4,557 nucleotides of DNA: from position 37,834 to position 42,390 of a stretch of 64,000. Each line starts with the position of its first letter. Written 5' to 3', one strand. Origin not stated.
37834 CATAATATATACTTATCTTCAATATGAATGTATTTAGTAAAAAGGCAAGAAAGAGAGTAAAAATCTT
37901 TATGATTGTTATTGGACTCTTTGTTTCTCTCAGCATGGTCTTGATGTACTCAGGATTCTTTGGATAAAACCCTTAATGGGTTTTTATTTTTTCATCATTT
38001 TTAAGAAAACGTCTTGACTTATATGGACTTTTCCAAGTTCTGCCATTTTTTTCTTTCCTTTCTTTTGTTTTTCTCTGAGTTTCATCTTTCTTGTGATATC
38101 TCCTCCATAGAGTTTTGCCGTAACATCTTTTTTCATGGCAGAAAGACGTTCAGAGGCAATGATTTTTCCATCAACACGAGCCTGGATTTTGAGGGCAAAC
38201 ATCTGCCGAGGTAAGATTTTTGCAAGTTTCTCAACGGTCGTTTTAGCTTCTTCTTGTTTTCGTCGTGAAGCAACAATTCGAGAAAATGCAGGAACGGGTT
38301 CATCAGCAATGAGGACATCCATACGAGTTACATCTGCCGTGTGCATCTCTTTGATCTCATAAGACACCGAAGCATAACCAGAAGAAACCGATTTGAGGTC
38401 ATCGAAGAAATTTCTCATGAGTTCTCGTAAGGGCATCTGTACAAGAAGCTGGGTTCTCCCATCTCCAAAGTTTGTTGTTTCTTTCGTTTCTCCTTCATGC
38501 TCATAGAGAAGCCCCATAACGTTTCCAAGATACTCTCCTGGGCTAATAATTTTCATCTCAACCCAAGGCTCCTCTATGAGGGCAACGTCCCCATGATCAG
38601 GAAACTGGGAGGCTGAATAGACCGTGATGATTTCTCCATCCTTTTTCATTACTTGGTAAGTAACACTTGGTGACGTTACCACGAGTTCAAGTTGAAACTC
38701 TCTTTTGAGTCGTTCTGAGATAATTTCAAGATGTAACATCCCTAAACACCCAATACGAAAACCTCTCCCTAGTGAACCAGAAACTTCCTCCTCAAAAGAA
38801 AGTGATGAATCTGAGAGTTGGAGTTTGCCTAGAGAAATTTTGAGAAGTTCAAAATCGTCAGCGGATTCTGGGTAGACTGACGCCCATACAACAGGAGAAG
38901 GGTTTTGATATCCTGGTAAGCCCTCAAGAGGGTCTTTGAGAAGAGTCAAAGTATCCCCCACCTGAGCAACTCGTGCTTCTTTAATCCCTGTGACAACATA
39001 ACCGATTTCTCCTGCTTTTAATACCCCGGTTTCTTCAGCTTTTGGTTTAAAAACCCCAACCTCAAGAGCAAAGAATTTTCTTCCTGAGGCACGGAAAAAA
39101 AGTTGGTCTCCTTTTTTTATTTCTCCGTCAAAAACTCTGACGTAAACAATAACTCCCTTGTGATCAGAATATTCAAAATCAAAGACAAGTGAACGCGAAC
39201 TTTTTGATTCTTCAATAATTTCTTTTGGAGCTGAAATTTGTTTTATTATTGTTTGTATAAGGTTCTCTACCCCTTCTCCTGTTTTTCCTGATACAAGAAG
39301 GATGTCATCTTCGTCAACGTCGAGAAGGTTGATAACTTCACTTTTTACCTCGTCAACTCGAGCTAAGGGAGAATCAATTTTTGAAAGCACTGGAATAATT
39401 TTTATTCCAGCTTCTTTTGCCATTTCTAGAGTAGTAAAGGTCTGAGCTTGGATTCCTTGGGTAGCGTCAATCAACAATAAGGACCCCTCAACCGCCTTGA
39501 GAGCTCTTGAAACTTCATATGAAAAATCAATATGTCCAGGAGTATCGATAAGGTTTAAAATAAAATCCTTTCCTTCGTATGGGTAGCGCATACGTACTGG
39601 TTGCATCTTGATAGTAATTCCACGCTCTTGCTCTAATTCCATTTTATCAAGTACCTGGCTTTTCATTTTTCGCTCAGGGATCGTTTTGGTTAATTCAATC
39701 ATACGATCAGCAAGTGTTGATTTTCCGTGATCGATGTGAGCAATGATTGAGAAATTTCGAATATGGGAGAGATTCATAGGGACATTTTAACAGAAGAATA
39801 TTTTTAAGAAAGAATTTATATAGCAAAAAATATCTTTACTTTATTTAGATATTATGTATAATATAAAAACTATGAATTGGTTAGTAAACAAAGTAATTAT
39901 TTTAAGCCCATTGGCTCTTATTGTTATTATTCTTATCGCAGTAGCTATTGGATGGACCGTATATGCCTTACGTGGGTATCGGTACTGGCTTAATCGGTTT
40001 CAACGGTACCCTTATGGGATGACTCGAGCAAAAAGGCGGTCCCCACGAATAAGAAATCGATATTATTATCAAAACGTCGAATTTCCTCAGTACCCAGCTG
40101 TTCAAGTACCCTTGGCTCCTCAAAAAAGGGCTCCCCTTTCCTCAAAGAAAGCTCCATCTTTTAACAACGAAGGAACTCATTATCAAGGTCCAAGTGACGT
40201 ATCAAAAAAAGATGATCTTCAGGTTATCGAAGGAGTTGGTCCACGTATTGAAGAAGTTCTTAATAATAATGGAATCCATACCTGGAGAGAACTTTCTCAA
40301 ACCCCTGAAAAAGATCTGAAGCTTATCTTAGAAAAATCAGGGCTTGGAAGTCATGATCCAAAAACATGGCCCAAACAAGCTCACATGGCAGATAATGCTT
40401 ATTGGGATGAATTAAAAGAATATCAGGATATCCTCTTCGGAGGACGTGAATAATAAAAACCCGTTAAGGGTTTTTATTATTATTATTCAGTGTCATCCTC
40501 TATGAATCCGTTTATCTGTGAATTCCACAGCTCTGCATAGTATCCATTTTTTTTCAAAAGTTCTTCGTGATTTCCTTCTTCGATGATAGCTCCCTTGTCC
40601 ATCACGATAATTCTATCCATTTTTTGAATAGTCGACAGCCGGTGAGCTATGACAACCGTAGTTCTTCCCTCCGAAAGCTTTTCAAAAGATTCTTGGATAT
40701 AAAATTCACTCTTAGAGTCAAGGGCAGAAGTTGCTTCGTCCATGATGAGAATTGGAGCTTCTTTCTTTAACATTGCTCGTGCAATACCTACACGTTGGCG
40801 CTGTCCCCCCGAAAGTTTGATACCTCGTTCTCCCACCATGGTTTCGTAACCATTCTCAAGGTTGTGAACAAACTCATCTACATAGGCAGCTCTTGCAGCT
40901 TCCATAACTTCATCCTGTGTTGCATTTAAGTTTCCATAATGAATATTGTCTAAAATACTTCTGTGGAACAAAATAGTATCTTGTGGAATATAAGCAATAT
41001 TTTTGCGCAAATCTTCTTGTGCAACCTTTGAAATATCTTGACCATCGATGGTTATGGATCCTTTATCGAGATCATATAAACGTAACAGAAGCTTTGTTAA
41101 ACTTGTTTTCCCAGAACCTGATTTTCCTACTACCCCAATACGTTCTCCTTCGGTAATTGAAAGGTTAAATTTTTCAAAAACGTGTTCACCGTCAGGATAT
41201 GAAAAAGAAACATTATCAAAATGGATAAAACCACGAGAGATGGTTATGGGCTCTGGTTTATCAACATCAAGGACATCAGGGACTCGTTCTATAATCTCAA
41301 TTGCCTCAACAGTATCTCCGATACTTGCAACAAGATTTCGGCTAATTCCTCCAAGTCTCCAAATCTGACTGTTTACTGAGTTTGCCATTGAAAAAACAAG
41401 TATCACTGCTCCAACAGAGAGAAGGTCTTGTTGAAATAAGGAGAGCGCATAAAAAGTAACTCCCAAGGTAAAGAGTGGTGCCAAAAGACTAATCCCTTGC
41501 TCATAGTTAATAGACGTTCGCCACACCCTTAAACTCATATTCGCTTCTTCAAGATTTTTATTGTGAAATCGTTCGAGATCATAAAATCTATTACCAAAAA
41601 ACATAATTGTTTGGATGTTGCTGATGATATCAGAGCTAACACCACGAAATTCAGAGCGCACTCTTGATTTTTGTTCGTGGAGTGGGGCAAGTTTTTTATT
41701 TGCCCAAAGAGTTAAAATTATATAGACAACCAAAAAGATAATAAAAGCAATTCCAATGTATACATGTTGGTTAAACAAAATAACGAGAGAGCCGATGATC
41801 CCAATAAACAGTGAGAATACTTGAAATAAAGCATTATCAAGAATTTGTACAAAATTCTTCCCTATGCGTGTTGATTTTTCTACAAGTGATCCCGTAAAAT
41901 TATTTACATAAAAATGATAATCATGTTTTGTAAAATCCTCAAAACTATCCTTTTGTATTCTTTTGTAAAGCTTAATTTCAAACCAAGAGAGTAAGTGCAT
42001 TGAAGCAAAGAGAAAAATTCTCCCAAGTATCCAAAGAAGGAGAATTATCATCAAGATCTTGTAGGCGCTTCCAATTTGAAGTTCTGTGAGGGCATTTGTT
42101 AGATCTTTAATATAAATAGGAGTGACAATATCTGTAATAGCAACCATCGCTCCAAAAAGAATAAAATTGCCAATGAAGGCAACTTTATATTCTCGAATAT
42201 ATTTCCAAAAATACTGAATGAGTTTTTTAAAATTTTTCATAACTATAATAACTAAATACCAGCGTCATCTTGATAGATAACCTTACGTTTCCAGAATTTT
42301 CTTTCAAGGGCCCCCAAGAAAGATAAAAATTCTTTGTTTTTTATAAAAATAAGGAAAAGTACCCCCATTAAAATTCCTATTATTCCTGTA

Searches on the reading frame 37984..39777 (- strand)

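Call 56: search_protein_families(library=pfam, proteins=[window:37984-39777:-], max_evalue=0.00001)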
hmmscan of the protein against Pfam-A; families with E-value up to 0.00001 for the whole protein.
window:37984-39777:- (597 aa): 5 families
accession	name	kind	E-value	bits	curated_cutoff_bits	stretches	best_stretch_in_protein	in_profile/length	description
PF00009.33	GTP_EFTU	-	5.2e-51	173.3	26.5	1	5-181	2-186/188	Elongation factor Tu GTP binding domain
PF06421.17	LepA_C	-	4.4e-36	123.7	29.7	1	491-596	2-107/107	GTP-binding protein LepA C-terminus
PF00679.30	EFG_C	-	2.3e-17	63.2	27.9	1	401-482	2-82/89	Elongation factor G C-terminus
PF14492.12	EFG_III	-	1.6e-09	38.1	27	1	293-367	2-73/75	Elongation Factor G, domain III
PF03144.31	GTP_EFTU_D2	-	2.3e-09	38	30.3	1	208-278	1-73/73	Elongation factor Tu domain 2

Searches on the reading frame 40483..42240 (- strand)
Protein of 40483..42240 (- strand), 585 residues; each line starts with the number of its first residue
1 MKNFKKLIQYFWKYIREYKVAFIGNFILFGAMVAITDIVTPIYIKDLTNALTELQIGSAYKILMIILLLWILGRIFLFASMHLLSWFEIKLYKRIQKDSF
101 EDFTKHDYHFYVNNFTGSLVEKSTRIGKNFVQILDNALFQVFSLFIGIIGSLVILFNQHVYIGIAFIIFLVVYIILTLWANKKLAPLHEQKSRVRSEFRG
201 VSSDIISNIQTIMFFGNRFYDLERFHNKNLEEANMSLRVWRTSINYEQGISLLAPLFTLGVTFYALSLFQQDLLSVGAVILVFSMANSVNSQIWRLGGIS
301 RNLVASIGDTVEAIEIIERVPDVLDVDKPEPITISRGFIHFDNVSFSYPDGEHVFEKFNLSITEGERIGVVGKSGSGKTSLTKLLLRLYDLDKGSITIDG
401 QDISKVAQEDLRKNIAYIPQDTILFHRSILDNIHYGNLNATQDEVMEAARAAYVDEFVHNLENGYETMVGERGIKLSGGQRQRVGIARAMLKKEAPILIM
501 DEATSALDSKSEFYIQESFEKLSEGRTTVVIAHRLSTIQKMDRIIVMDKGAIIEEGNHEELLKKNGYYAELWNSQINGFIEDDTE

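Call 56: search_protein_families(library=pfam, proteins=[window:40483-42240:-], max_evalue=0.00001)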
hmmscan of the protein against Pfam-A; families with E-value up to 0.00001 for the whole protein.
window:40483-42240:- (585 aa): 3 families
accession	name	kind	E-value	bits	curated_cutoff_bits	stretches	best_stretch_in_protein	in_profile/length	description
PF00005.33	ABC_tran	-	1.6e-31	110.1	25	1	356-505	2-137/137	ABC transporter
PF00664.28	ABC_membrane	-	3.4e-24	86.4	28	1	26-286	4-267/274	ABC transporter transmembrane region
PF02463.25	SMC_N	-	2.7e-07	30.7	40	1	369-547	28-211/220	RecF/RecN/SMC N terminal domain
